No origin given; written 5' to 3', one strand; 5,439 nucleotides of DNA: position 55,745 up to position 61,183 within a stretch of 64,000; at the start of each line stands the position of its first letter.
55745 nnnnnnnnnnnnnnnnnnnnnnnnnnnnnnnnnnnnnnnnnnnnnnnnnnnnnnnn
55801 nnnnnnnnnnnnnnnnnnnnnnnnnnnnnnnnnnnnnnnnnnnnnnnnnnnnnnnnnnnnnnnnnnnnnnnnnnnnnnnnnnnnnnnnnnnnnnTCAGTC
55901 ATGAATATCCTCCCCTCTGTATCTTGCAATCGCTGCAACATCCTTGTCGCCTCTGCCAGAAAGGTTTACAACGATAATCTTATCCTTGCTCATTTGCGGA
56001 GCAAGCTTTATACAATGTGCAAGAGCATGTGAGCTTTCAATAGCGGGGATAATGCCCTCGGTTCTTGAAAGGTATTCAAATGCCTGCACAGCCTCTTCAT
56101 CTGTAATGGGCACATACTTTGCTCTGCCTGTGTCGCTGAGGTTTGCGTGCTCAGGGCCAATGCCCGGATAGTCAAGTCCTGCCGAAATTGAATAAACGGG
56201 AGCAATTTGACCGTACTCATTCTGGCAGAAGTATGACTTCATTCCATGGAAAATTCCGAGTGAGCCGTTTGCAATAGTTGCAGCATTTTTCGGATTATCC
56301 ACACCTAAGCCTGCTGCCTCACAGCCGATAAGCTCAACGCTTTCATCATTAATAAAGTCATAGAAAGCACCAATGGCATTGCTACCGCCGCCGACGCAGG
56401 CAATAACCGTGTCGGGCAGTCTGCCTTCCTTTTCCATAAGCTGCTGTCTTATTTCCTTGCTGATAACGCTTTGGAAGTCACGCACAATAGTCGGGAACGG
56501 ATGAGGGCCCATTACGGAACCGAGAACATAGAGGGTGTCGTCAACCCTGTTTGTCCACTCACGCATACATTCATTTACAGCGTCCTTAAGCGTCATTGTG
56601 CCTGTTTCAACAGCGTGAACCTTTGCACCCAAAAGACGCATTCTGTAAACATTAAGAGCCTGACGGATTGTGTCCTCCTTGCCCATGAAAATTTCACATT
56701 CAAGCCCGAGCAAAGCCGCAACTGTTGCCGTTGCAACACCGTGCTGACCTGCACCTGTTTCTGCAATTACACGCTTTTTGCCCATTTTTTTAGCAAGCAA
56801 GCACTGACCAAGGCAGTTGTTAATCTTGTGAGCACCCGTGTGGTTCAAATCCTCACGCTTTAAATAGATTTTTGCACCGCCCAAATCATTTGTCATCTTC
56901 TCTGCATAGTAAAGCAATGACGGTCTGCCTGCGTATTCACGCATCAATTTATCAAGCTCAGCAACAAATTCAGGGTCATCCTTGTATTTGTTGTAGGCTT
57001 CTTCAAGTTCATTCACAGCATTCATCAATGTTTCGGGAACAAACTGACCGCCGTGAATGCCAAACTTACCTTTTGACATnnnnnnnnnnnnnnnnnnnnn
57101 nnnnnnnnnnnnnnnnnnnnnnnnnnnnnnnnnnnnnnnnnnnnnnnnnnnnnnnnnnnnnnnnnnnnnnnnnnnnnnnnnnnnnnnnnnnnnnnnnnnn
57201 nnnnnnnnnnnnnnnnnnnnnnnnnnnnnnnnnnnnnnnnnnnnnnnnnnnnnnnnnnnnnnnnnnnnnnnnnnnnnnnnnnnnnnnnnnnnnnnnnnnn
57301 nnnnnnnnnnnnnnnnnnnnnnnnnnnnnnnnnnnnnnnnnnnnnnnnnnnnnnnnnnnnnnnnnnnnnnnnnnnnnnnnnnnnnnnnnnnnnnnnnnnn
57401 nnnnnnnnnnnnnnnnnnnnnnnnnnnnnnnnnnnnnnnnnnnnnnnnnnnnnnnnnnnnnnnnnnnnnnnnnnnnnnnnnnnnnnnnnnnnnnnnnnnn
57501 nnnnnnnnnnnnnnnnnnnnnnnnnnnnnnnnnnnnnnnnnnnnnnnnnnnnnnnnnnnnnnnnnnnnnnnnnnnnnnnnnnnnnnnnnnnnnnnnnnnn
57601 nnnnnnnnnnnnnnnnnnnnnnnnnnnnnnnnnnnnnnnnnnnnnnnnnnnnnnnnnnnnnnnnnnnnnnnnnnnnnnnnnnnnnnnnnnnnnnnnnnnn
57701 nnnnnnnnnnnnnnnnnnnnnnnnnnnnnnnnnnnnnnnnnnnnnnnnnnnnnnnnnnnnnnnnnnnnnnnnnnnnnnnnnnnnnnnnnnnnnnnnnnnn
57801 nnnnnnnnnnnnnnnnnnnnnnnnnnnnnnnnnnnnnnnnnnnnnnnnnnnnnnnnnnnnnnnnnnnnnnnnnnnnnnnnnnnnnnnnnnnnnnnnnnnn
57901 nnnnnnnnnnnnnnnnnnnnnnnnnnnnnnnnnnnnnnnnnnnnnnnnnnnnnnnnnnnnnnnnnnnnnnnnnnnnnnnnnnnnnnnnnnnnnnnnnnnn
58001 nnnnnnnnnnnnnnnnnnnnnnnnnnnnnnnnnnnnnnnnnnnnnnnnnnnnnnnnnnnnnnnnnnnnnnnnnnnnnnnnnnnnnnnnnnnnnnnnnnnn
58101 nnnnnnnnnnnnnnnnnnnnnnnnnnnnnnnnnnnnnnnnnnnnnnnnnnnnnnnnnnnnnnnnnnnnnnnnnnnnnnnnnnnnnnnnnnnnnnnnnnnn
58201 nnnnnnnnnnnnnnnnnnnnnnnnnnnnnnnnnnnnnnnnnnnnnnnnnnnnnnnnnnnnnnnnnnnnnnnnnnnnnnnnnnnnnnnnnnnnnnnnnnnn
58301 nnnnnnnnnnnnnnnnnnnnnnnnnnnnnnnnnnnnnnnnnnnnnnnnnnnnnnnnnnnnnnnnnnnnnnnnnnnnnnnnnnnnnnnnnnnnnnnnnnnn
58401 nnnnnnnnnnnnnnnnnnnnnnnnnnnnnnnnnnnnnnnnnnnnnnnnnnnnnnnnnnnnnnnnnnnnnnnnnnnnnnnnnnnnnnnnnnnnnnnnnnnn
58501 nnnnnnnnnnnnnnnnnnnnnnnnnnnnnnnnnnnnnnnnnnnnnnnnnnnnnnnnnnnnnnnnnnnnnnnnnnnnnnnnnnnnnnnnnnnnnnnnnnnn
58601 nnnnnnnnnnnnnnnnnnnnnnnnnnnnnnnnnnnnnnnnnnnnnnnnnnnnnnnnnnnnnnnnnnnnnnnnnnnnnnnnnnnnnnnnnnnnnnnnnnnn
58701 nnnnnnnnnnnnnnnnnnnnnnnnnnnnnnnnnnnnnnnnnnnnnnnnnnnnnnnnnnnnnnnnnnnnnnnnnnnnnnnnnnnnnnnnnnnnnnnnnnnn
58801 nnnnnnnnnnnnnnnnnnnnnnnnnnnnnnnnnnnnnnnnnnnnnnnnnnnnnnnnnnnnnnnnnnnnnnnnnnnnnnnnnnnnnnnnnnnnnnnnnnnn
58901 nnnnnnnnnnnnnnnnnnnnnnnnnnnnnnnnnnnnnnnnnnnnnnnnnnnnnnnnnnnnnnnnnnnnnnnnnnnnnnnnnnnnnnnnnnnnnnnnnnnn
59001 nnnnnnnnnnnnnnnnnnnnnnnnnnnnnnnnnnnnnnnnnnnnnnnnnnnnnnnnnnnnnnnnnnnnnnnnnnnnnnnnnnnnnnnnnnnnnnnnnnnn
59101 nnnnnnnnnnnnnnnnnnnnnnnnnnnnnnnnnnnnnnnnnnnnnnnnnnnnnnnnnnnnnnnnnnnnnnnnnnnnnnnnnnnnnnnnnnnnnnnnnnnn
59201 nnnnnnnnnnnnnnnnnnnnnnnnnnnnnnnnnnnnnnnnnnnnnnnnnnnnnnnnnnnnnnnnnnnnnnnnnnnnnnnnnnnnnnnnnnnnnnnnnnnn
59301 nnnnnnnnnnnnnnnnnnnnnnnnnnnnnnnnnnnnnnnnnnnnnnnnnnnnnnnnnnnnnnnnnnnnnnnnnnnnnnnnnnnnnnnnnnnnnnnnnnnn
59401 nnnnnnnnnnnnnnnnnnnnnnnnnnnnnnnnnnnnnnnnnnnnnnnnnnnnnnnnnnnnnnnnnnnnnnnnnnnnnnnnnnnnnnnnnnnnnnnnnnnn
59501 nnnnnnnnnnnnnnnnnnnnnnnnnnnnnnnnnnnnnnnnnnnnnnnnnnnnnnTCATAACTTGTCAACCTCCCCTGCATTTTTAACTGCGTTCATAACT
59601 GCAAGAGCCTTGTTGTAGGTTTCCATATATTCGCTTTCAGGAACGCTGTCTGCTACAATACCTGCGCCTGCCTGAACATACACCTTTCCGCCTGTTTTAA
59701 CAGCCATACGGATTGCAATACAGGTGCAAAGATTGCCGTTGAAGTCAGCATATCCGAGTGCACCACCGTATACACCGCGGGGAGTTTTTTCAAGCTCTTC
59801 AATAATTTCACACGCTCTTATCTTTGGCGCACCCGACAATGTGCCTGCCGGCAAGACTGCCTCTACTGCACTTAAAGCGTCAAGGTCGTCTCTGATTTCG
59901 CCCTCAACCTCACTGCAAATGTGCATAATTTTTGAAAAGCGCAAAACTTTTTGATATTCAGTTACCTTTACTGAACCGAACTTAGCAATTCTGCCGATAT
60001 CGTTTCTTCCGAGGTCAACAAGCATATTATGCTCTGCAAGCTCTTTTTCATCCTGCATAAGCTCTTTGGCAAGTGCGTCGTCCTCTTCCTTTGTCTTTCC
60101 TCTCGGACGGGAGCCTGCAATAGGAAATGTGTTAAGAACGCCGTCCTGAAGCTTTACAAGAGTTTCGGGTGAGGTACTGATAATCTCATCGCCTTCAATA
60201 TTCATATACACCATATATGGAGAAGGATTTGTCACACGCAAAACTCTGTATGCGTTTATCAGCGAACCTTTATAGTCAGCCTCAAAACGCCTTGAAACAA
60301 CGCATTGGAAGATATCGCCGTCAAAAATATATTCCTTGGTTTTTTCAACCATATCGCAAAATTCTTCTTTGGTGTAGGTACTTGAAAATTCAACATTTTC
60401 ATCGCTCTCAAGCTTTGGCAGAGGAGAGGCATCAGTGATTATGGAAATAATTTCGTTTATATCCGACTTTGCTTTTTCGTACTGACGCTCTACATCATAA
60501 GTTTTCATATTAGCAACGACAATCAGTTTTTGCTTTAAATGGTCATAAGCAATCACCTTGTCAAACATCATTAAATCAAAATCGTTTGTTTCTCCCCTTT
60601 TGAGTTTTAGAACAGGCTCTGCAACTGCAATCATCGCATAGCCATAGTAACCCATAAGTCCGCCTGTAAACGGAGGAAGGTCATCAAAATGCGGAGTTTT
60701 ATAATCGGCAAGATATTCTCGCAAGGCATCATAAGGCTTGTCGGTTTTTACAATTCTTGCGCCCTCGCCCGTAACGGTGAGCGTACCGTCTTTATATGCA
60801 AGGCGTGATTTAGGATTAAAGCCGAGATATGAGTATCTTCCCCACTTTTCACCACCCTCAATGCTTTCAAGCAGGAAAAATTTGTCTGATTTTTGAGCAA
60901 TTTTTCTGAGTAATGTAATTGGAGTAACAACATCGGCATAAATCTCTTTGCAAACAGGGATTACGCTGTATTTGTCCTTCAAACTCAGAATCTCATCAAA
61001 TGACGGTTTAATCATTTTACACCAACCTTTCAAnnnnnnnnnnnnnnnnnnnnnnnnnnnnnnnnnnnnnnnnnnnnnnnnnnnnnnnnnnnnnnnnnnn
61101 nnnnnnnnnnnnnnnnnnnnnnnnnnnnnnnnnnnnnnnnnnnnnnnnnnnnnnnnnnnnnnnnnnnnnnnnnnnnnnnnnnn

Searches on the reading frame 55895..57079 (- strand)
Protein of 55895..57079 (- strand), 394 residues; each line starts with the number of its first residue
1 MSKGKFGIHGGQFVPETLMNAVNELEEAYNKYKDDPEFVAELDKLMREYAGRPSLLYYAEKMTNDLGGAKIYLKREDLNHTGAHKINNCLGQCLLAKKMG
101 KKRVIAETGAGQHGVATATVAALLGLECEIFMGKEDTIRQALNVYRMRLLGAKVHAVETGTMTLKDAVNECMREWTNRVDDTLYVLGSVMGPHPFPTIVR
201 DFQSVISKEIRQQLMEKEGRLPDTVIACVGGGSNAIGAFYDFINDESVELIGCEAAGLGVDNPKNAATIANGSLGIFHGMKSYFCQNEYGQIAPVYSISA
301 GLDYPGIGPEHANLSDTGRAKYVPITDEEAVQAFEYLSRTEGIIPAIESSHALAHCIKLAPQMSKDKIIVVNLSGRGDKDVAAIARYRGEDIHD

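Call 88: search_protein_families(library=pfam, proteins=[window:55895-57079:-], max_evalue=0.00001)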
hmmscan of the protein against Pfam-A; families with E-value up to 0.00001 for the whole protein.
window:55895-57079:- (394 aa): 1 family
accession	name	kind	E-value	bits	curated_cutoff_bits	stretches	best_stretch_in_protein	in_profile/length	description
PF00291.31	PALP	-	4.1e-41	141.7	35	1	51-375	5-295/295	Pyridoxal-phosphate dependent enzyme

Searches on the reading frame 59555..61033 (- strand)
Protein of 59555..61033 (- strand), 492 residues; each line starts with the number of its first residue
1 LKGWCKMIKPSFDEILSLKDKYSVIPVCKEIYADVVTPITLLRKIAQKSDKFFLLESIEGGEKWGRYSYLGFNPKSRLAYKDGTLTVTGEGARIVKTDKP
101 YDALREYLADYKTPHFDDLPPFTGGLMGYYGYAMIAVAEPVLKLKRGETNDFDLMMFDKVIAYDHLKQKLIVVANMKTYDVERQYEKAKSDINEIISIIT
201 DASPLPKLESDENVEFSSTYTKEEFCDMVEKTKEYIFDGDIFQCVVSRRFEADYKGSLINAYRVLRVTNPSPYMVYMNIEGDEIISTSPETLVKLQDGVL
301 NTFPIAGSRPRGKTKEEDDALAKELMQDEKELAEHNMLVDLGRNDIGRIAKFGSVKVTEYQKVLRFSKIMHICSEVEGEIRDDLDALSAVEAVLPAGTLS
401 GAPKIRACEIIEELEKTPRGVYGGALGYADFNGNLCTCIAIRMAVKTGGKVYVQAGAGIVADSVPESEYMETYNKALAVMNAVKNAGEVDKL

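Call 32: search_protein_families(library=pfam, proteins=[window:59555-61033:-], max_evalue=0.00001)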
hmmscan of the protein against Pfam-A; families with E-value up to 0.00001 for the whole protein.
window:59555-61033:- (492 aa): 2 families
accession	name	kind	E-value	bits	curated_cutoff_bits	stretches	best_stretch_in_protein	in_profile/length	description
PF00425.24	Chorismate_bind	-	1.1e-88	297.6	27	1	222-475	2-257/257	chorismate binding enzyme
PF04715.19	Anth_synt_I_N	-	2.6e-32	112.4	23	1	34-171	1-139/140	Anthranilate synthase component I, N terminal region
